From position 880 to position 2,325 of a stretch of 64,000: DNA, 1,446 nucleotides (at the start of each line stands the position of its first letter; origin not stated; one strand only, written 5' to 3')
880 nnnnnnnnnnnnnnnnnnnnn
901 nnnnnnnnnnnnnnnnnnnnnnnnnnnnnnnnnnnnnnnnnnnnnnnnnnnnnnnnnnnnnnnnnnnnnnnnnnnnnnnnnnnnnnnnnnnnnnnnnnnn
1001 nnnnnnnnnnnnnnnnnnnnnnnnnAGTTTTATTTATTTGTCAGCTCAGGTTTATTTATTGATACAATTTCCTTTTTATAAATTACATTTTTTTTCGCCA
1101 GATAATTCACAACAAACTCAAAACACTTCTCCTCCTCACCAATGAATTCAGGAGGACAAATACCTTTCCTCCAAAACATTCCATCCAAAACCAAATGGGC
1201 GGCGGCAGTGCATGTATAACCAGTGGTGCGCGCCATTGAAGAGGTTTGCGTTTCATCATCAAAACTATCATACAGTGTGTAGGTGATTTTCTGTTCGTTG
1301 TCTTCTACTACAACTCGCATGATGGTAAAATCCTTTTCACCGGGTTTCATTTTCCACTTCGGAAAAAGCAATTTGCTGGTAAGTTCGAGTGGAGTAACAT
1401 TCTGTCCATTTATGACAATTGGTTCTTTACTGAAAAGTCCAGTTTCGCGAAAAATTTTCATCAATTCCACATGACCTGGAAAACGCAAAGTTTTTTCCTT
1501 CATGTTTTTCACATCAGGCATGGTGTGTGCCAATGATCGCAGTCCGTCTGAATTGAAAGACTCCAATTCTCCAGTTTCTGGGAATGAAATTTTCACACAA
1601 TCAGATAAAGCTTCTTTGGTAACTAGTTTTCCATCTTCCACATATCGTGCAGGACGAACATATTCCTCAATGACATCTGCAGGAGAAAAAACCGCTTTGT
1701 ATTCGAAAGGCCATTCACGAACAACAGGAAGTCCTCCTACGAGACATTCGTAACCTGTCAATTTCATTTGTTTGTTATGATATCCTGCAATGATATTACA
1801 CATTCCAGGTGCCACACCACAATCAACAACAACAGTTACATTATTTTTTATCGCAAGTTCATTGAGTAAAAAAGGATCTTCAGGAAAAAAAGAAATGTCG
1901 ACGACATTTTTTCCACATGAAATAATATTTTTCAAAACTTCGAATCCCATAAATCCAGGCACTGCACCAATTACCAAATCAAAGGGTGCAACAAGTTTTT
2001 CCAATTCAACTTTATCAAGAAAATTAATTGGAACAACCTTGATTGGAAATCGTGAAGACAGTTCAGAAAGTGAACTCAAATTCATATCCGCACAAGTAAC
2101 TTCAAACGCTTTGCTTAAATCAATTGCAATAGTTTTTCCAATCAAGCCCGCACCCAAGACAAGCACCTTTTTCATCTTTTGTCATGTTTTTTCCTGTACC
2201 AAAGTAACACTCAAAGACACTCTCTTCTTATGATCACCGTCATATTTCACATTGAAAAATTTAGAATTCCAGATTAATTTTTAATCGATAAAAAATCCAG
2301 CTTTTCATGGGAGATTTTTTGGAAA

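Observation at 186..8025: Four-subunit, ATP-dependent BCR-type (class I benzoyl-CoA reductase-like) enzyme cluster in a Bacteroidota-like genome, interrupted by lipid acyltransferase genes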

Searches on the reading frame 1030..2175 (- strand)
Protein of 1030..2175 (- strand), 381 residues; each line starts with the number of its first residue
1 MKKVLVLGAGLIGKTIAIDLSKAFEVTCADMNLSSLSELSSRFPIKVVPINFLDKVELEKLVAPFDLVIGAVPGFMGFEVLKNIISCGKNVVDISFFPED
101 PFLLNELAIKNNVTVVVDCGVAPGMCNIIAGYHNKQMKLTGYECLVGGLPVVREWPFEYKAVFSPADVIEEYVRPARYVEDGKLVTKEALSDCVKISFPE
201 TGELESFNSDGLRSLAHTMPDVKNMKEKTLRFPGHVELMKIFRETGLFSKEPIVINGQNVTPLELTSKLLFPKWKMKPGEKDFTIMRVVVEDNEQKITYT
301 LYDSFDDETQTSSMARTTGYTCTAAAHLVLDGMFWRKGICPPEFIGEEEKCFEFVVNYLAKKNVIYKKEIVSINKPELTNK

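Call 3: search_protein_families(library=pfam, proteins=[window:1030-2175:-])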
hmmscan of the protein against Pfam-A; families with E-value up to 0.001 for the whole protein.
window:1030-2175:- (381 aa): 3 families
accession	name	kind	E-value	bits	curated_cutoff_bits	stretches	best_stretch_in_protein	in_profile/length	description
PF16653.10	Sacchrp_dh_C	-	1.1e-47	163.8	31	1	120-361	1-262/265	Saccharopine dehydrogenase C-terminal domain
PF03435.24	Sacchrp_dh_NADP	-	3.7e-12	47.1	25.1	1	4-116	1-129/129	Saccharopine dehydrogenase NADP binding domain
PF01262.27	AlaDh_PNT_C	-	1.6e-06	28.2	23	1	3-72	30-100/214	Alanine dehydrogenase/PNT, C-terminal domain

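Call 4: search_protein_families(library=ncbifam, proteins=[window:1030-2175:-])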
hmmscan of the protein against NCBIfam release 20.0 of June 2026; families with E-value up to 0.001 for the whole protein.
window:1030-2175:- (381 aa): 6 families
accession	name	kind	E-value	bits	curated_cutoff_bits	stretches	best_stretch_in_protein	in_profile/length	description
NF043000.1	carsnrspmd_synth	equivalog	1.1e-06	28.2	800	1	111-340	140-377/405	carboxynorspermidine synthase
NF001319.0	PRK00258.3-3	equivalog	2e-05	23.8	252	1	2-107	123-231/279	shikimate dehydrogenase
TIGR00518.1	alaDH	equivalog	0.00015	20.8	391.85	1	3-72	169-238/370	alanine dehydrogenase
TIGR00507.1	aroE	equivalog_domain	0.00027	20.2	200.2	1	2-106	118-225/270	shikimate dehydrogenase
NF007032.0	PRK09496.1-4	equivalog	0.0004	19.5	309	1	3-49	2-49/457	Trk system potassium transporter TrkA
NF003437.0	PRK04965.1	equivalog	0.00048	19.2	392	1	2-39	142-180/378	NADH:flavorubredoxin reductase NorW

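Call 54: find_homologous_proteins(query=window:1030-2175:-)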
Query window:1030-2175:- (381 aa): 8000 proteins with E <= 0.001 among 8000 candidates; the best 120 are listed.
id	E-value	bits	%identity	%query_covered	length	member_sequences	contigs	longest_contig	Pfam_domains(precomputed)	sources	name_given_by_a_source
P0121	1.1e-254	862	100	100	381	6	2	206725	PF16653.11,PF01262.28,PF03435.25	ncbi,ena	-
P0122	2.0e-223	759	87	100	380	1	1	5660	PF16653.11,PF01262.28,PF03435.25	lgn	-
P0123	4.2e-220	748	86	100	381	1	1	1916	PF16653.11,PF01262.28,PF03435.25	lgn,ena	-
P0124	1.6e-209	714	82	98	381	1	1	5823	PF16653.11,PF03435.25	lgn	-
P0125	4.7e-182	623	74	97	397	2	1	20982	PF16653.11,PF01262.28,PF03435.25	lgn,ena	-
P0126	2.2e-177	608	71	97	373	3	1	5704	PF02254.25,PF16653.11,PF01262.28,PF03435.25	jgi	-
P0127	1.2e-175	602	70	97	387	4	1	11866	PF16653.11,PF01262.28,PF03435.25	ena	-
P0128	2.4e-175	601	72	98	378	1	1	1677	PF16653.11,PF01262.28,PF03435.25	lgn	-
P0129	5.6e-172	590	69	99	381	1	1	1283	PF16653.11,PF01262.28,PF03435.25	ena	-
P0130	1.2e-171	589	68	100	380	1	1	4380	PF16653.11,PF03435.25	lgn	-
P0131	6.1e-171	587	67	98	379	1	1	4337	PF16653.11,PF01262.28,PF03435.25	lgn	-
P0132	1.1e-170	586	68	99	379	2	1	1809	PF16653.11,PF03435.25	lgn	-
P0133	5.3e-169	580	70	96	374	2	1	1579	PF02254.25,PF16653.11,PF01262.28,PF03435.25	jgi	-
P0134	9.4e-169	580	67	98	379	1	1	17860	PF16653.11,PF03435.25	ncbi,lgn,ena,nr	ncbi:MAG TPA: saccharopine dehydrogenase C-terminal domain-containing protein [Bacteroidia bacterium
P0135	4.5e-168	577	68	98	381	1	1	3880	PF16653.11,PF01262.28,PF03435.25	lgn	-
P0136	5.4e-168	577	69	98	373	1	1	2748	PF16653.11,PF03435.25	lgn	-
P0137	1.6e-167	575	67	99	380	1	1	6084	PF16653.11,PF03435.25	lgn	-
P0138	9.0e-167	573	67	98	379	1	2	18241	PF02254.25,PF16653.11,PF03435.25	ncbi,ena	-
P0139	4.3e-166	571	67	97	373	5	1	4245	PF02254.25,PF16653.11,PF01262.28,PF03435.25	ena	-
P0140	1.3e-165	569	66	98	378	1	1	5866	PF16653.11,PF01262.28,PF03435.25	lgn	-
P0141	1.7e-165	569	66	98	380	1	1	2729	PF16653.11,PF03435.25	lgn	-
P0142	2.5e-164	565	65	98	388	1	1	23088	PF16653.11,PF03435.25,PF03807.24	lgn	-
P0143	2.7e-164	565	67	97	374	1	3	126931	PF02254.25,PF16653.11,PF01262.28,PF03435.25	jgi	-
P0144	2.7e-164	565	65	98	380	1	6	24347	PF16653.11,PF03435.25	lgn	-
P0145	8.0e-164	563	66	98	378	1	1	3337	PF02254.25,PF16653.11,PF03435.25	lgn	-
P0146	1.8e-163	562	65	99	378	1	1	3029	PF16653.11,PF03435.25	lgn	-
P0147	4.6e-162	557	66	97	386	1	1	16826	PF16653.11,PF03435.25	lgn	-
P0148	5.9e-162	557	66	97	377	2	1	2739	PF16653.11,PF03435.25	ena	-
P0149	1.6e-161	556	65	98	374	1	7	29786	PF02254.25,PF16653.11,PF03435.25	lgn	-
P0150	2.1e-161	555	65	99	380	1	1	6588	PF16653.11,PF03435.25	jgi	jgi:saccharopine dehydrogenase-like NADP-dependent oxidoreductase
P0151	2.3e-161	555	64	99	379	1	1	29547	PF16653.11,PF03435.25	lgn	-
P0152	2.7e-161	555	65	98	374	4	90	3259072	PF16653.11,PF03435.25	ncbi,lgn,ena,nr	ncbi:MAG: Lysine 6-dehydrogenase [Flavobacteriales bacterium]|nr:Lysine 6-dehydrogenase [Flavobacter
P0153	8.3e-161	553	65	98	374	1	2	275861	PF16653.11,PF03435.25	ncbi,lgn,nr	ncbi:MAG: saccharopine dehydrogenase NADP-binding domain-containing protein [Flavobacteriales bacter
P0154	1.1e-160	553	65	100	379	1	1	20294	PF16653.11,PF03435.25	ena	-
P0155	2.6e-160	552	64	100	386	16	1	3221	PF16653.11,PF03435.25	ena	-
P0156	1.2e-159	549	63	98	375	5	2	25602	PF16653.11,PF03435.25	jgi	-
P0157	1.5e-159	549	66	97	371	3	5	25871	PF02254.25,PF16653.11,PF01262.28,PF03435.25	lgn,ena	-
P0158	5.0e-159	548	63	98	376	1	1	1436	PF02254.25,PF16653.11,PF01262.28,PF03435.25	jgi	jgi:lysine 6-dehydrogenase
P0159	6.0e-159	547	65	96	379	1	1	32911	PF16653.11,PF01262.28,PF03435.25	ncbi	-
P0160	2.1e-158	545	63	98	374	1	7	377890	PF16653.11,PF03435.25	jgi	jgi:saccharopine dehydrogenase-like NADP-dependent oxidoreductase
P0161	1.5e-157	543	64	98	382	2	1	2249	PF02254.25,PF16653.11,PF03435.25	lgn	-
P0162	1.8e-157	542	64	99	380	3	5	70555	PF16653.11,PF03435.25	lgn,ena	-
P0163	5.5e-157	541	63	96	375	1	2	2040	PF16653.11,PF01262.28,PF03435.25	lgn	-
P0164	7.1e-157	540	66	97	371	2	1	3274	PF16653.11,PF03435.25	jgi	jgi:lysine 6-dehydrogenase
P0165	7.4e-157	540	64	98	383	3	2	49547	PF16653.11,PF03435.25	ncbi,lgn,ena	-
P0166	1.2e-156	540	62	98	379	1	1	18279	PF16653.11,PF03435.25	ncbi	ncbi:MAG: saccharopine dehydrogenase family protein [Bacteroidia bacterium]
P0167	2.0e-156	539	65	97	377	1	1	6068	PF16653.11,PF01262.28,PF03435.25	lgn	-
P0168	2.6e-156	539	64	97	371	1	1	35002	PF16653.11,PF01262.28,PF03435.25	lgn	-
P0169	2.9e-156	538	64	96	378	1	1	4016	PF16653.11,PF03435.25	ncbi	-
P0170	4.2e-156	538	63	97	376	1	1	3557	PF16653.11,PF01262.28,PF03435.25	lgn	-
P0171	4.7e-156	538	62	98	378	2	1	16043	PF16653.11,PF01262.28,PF03435.25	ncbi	ncbi:MAG: saccharopine dehydrogenase family protein [Bacteroidia bacterium]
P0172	6.1e-156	537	63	95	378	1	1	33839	PF16653.11,PF03435.25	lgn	-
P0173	7.2e-156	537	64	100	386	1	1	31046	PF16653.11,PF01262.28,PF03435.25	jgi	jgi:lysine 6-dehydrogenase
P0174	1.3e-155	536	63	98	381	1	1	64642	PF16653.11,PF01262.28,PF03435.25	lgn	-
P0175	1.6e-155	536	65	96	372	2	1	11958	PF16653.11,PF03435.25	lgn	-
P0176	1.8e-155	536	62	97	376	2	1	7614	PF16653.11,PF01262.28,PF03435.25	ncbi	ncbi:MAG: saccharopine dehydrogenase C-terminal domain-containing protein [Bacteroidia bacterium]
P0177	3.5e-155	535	65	96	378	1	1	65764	PF16653.11,PF01262.28,PF03435.25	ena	-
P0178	5.1e-155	534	62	98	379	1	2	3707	PF16653.11,PF01262.28,PF03435.25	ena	-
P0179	1.3e-154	533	64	97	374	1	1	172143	PF02254.25,PF16653.11,PF01262.28,PF03435.25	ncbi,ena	-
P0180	2.0e-154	532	65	96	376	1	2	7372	PF02254.25,PF16653.11,PF03435.25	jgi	jgi:saccharopine dehydrogenase-like NADP-dependent oxidoreductase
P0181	3.2e-154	532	62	98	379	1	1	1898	PF16653.11,PF03435.25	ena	-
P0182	3.7e-154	531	64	96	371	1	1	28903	PF02254.25,PF16653.11,PF01262.28,PF03435.25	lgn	-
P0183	5.4e-154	531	63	97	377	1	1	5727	PF16653.11,PF01262.28,PF03435.25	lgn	-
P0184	5.7e-154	531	64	97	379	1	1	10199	PF16653.11,PF03435.25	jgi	-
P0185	5.7e-154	531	64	97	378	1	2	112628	PF16653.11,PF01262.28,PF03435.25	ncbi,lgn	-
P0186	5.8e-154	531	62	97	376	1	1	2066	PF16653.11,PF01262.28,PF03435.25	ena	-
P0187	5.9e-154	531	59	100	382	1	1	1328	PF16653.11,PF03435.25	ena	-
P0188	6.9e-154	531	64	96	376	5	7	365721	PF16653.11,PF01262.28,PF03435.25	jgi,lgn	jgi:saccharopine dehydrogenase-like NADP-dependent oxidoreductase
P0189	8.9e-154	530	62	100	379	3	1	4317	PF16653.11,PF03435.25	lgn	-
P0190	1.1e-153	530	61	96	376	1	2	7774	PF16653.11,PF01262.28,PF03435.25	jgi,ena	-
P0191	1.3e-153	530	64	97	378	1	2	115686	PF16653.11,PF01262.28,PF03435.25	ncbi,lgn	-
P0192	1.9e-153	529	62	98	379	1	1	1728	PF16653.11,PF03435.25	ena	-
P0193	2.0e-153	529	62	97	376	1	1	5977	PF16653.11,PF01262.28,PF03435.25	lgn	-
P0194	2.4e-153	529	63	96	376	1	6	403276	PF16653.11,PF01262.28,PF03435.25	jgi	jgi:lysine 6-dehydrogenase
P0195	2.5e-153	529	62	97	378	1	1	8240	PF16653.11,PF01262.28,PF03435.25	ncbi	ncbi:MAG: saccharopine dehydrogenase C-terminal domain-containing protein [Bacteroidota bacterium]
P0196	3.4e-153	528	62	98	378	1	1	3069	PF16653.11,PF01262.28,PF03435.25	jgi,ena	-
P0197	7.8e-153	527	63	97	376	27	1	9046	PF16653.11,PF03435.25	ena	-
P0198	7.9e-153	527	58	97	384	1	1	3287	PF16653.11,PF01262.28,PF03435.25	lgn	-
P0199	8.8e-153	527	62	97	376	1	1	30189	PF16653.11,PF01262.28,PF03435.25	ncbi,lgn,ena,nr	ncbi:MAG TPA: saccharopine dehydrogenase C-terminal domain-containing protein [Bacteroidia bacterium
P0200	9.6e-153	527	63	96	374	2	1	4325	PF16653.11,PF01262.28,PF03435.25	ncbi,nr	ncbi:MAG TPA: saccharopine dehydrogenase C-terminal domain-containing protein [Chryseosolibacter sp.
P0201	1.2e-152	526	62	98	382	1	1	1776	PF16653.11,PF01262.28,PF03435.25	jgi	jgi:saccharopine dehydrogenase-like NADP-dependent oxidoreductase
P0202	1.3e-152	526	63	97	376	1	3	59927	PF16653.11,PF01262.28,PF03435.25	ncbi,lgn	-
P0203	2.2e-152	526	62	97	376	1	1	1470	PF02254.25,PF16653.11,PF13460.13,PF01262.28,PF03435.25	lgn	-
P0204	2.6e-152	525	62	96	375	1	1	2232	PF02254.25,PF16653.11,PF01262.28,PF03435.25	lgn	-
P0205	2.7e-152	525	63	97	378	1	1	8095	PF16653.11,PF01262.28,PF03435.25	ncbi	ncbi:saccharopine dehydrogenase family protein [soil metagenome]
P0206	3.5e-152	525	60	96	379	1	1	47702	PF02254.25,PF16653.11,PF01262.28,PF03435.25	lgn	-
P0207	3.6e-152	525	61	97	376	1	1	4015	PF16653.11,PF01262.28,PF03435.25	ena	-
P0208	5.4e-152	524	63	97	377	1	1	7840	PF16653.11,PF01262.28,PF03435.25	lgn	-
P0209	7.2e-152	524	62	97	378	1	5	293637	PF16653.11,PF01262.28,PF03435.25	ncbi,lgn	-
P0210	8.0e-152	524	64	96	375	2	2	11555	PF02254.25,PF16653.11,PF01262.28,PF03435.25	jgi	jgi:saccharopine dehydrogenase-like NADP-dependent oxidoreductase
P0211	8.3e-152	524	64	95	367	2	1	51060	PF16653.11,PF03435.25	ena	-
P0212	9.4e-152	524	61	100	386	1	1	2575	PF16653.11,PF03435.25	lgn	-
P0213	1.0e-151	523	62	97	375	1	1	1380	PF16653.11,PF01262.28,PF03435.25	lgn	-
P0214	1.6e-151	523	62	98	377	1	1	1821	PF16653.11,PF03435.25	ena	-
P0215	1.7e-151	523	62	96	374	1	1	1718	PF16653.11,PF03435.25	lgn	-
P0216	1.8e-151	523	64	96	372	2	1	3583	PF02254.25,PF16653.11,PF01262.28,PF03435.25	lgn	-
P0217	2.1e-151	522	64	96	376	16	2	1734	PF16653.11,PF01262.28,PF03435.25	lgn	-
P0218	3.0e-151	522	62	96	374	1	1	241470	PF16653.11,PF03435.25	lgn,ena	-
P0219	3.3e-151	522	62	96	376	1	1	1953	PF16653.11,PF01262.28,PF03435.25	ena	-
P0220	3.6e-151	522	63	96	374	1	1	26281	PF02254.25,PF16653.11,PF01262.28,PF03435.25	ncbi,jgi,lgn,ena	jgi:saccharopine dehydrogenase-like NADP-dependent oxidoreductase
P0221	4.0e-151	521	59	97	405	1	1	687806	PF16653.11,PF01262.28,PF03435.25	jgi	jgi:lysine 6-dehydrogenase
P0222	4.9e-151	521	62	97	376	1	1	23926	PF16653.11,PF01262.28,PF03435.25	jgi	jgi:saccharopine dehydrogenase-like NADP-dependent oxidoreductase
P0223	6.1e-151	521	63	96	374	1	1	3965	PF16653.11,PF01262.28,PF03435.25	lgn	-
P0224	6.4e-151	521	66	95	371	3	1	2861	PF16653.11,PF03435.25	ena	-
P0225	7.2e-151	521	62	97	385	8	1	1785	PF16653.11,PF01262.28,PF03435.25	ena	-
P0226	9.0e-151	520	64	96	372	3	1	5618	PF16653.11,PF01262.28,PF03435.25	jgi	jgi:lysine 6-dehydrogenase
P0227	9.5e-151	520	63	96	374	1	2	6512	PF16653.11,PF01262.28,PF03435.25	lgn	-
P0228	9.5e-151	520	62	97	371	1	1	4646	PF16653.11,PF03435.25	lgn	-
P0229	9.8e-151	520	63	99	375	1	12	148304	PF16653.11,PF03435.25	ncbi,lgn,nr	ncbi:MAG: saccharopine dehydrogenase NADP-binding domain-containing protein [Bacteroidia bacterium]|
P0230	1.0e-150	520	62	97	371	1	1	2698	PF02254.25,PF16653.11,PF03435.25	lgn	-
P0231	1.2e-150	520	63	96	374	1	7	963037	PF02254.25,PF16653.11,PF01262.28,PF03435.25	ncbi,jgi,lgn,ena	jgi:saccharopine dehydrogenase-like NADP-dependent oxidoreductase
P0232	1.2e-150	520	64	96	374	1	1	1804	PF02254.25,PF16653.11,PF01262.28,PF03435.25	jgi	jgi:saccharopine dehydrogenase-like NADP-dependent oxidoreductase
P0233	1.4e-150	520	64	96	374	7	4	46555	PF02254.25,PF16653.11,PF01262.28,PF03435.25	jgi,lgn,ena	-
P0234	1.5e-150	520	61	96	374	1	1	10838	PF16653.11,PF01262.28,PF03435.25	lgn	-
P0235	1.6e-150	520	61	98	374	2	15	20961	PF16653.11,PF03435.25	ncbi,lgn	-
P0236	1.7e-150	519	63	96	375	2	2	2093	PF16653.11,PF01262.28,PF03435.25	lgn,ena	-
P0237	1.9e-150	519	60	98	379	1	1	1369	PF16653.11,PF03435.25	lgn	-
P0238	1.9e-150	519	61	97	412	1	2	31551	PF16653.11,PF03435.25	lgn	-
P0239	2.0e-150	519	64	96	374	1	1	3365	PF02254.25,PF16653.11,PF01262.28,PF03435.25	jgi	jgi:saccharopine dehydrogenase-like NADP-dependent oxidoreductase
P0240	2.0e-150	519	62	97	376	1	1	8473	PF16653.11,PF01262.28,PF03435.25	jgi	jgi:lysine 6-dehydrogenase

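Call 55: find_encoding_contigs(protein=P0152, flank=6000, max_places=3)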
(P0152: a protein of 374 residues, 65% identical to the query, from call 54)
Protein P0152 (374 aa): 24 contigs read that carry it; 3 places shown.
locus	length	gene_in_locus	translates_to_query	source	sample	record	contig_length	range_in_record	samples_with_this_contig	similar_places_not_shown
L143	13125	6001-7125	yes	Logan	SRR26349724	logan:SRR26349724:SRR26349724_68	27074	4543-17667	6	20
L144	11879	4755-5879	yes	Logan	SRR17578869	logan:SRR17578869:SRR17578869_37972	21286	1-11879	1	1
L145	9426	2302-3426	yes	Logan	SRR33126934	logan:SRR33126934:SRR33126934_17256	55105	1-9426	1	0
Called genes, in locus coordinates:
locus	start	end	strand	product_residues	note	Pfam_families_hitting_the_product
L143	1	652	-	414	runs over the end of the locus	PF01136:Peptidase_U32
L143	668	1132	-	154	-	-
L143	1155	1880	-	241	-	PF00106:adh_short, PF08659:KR, PF13561:adh_short_C2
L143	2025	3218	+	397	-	PF06050:HGD-D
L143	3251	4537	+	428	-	PF06050:HGD-D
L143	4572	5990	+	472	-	PF00370:FGGY_N (faint), PF01869:BcrAD_BadFG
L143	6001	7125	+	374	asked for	PF03435:Sacchrp_dh_NADP, PF16653:Sacchrp_dh_C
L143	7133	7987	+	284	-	PF01869:BcrAD_BadFG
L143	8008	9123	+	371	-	PF18962:Por_Secre_tail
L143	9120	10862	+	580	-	PF00501:AMP-binding, PF23562:AMP-binding_C_3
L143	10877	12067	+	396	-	PF06050:HGD-D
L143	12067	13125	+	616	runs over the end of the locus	PF02254:TrkA_N (faint), PF02558:ApbA, PF03807:F420_oxidored (faint), PF08546:ApbA_C, PF01869:BcrAD_BadFG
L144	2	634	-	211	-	?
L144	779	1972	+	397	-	PF06050:HGD-D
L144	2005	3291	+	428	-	PF06050:HGD-D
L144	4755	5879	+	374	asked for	PF03435:Sacchrp_dh_NADP, PF16653:Sacchrp_dh_C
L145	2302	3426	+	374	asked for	PF03435:Sacchrp_dh_NADP, PF16653:Sacchrp_dh_C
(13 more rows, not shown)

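Call 56: find_encoding_contigs(protein=P0231, flank=6000, max_places=2)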
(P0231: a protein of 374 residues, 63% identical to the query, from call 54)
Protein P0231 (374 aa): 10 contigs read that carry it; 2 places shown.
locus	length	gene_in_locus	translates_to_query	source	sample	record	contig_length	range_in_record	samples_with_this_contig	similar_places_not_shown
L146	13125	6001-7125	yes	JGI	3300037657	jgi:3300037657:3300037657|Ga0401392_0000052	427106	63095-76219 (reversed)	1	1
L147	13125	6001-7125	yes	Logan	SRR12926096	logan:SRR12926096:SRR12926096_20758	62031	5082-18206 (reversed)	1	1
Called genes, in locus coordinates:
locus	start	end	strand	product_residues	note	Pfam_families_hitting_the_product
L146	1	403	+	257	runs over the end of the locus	PF00378:ECH_1, PF16113:ECH_2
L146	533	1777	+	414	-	PF04413:Glycos_transf_N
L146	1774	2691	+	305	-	PF16745:RsgA_N, PF03193:RsgA_GTPase, PF01926:MMR_HSR1 (weak)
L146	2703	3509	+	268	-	PF05721:PhyH (weak)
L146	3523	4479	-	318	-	PF00535:Glycos_transf_2, PF10111:Glyco_tranf_2_2, PF13506:Glyco_transf_21 (weak), PF13641:Glyco_tranf_2_3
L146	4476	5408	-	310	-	-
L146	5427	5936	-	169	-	PF14539:DUF4442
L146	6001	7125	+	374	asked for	PF01262:AlaDh_PNT_C (weak), PF02254:TrkA_N (weak), PF03435:Sacchrp_dh_NADP, PF16653:Sacchrp_dh_C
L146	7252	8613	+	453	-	PF03553:Na_H_antiporter, PF03600:CitMHS (weak)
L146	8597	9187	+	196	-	PF01612:DNA_pol_A_exo1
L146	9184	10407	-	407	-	PF07690:MFS_1, PF00083:Sugar_tr, PF07690:MFS_1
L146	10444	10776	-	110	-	PF01205:Impact_N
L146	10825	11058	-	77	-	PF01205:Impact_N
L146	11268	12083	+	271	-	PF10988:DUF2807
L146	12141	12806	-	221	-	PF07947:YhhN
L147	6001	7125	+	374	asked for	PF01262:AlaDh_PNT_C (weak), PF02254:TrkA_N (weak), PF03435:Sacchrp_dh_NADP, PF16653:Sacchrp_dh_C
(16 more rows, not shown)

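Call 57: find_encoding_contigs(protein=P0221, flank=6000, max_places=2)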
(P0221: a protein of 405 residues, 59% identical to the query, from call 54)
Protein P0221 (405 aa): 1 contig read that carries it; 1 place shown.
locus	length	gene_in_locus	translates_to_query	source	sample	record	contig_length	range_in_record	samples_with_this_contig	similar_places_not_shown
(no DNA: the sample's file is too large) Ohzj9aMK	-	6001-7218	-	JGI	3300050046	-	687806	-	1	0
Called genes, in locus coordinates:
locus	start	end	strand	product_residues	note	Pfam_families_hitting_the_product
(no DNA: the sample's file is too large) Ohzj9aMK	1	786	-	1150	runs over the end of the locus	PF13779:DUF4175 (weak)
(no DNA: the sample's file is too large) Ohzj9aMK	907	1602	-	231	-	-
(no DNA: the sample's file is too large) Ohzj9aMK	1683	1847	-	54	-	-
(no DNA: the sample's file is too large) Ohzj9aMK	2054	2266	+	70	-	PF05532:CsbD (weak)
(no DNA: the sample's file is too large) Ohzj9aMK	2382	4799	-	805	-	PF13439:Glyco_transf_4 (weak), PF00534:Glycos_transf_1, PF13692:Glyco_trans_1_4, PF13524:Glyco_trans_1_2 (faint)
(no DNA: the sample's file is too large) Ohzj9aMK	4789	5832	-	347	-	PF04041:Glyco_hydro_130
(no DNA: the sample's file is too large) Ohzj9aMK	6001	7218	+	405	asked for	PF01262:AlaDh_PNT_C, PF03435:Sacchrp_dh_NADP, PF16653:Sacchrp_dh_C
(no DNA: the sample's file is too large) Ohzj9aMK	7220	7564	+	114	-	PF04237:YjbR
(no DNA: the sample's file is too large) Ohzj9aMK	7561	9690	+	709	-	-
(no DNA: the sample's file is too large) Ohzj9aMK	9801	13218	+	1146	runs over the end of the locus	PF18962:Por_Secre_tail (faint)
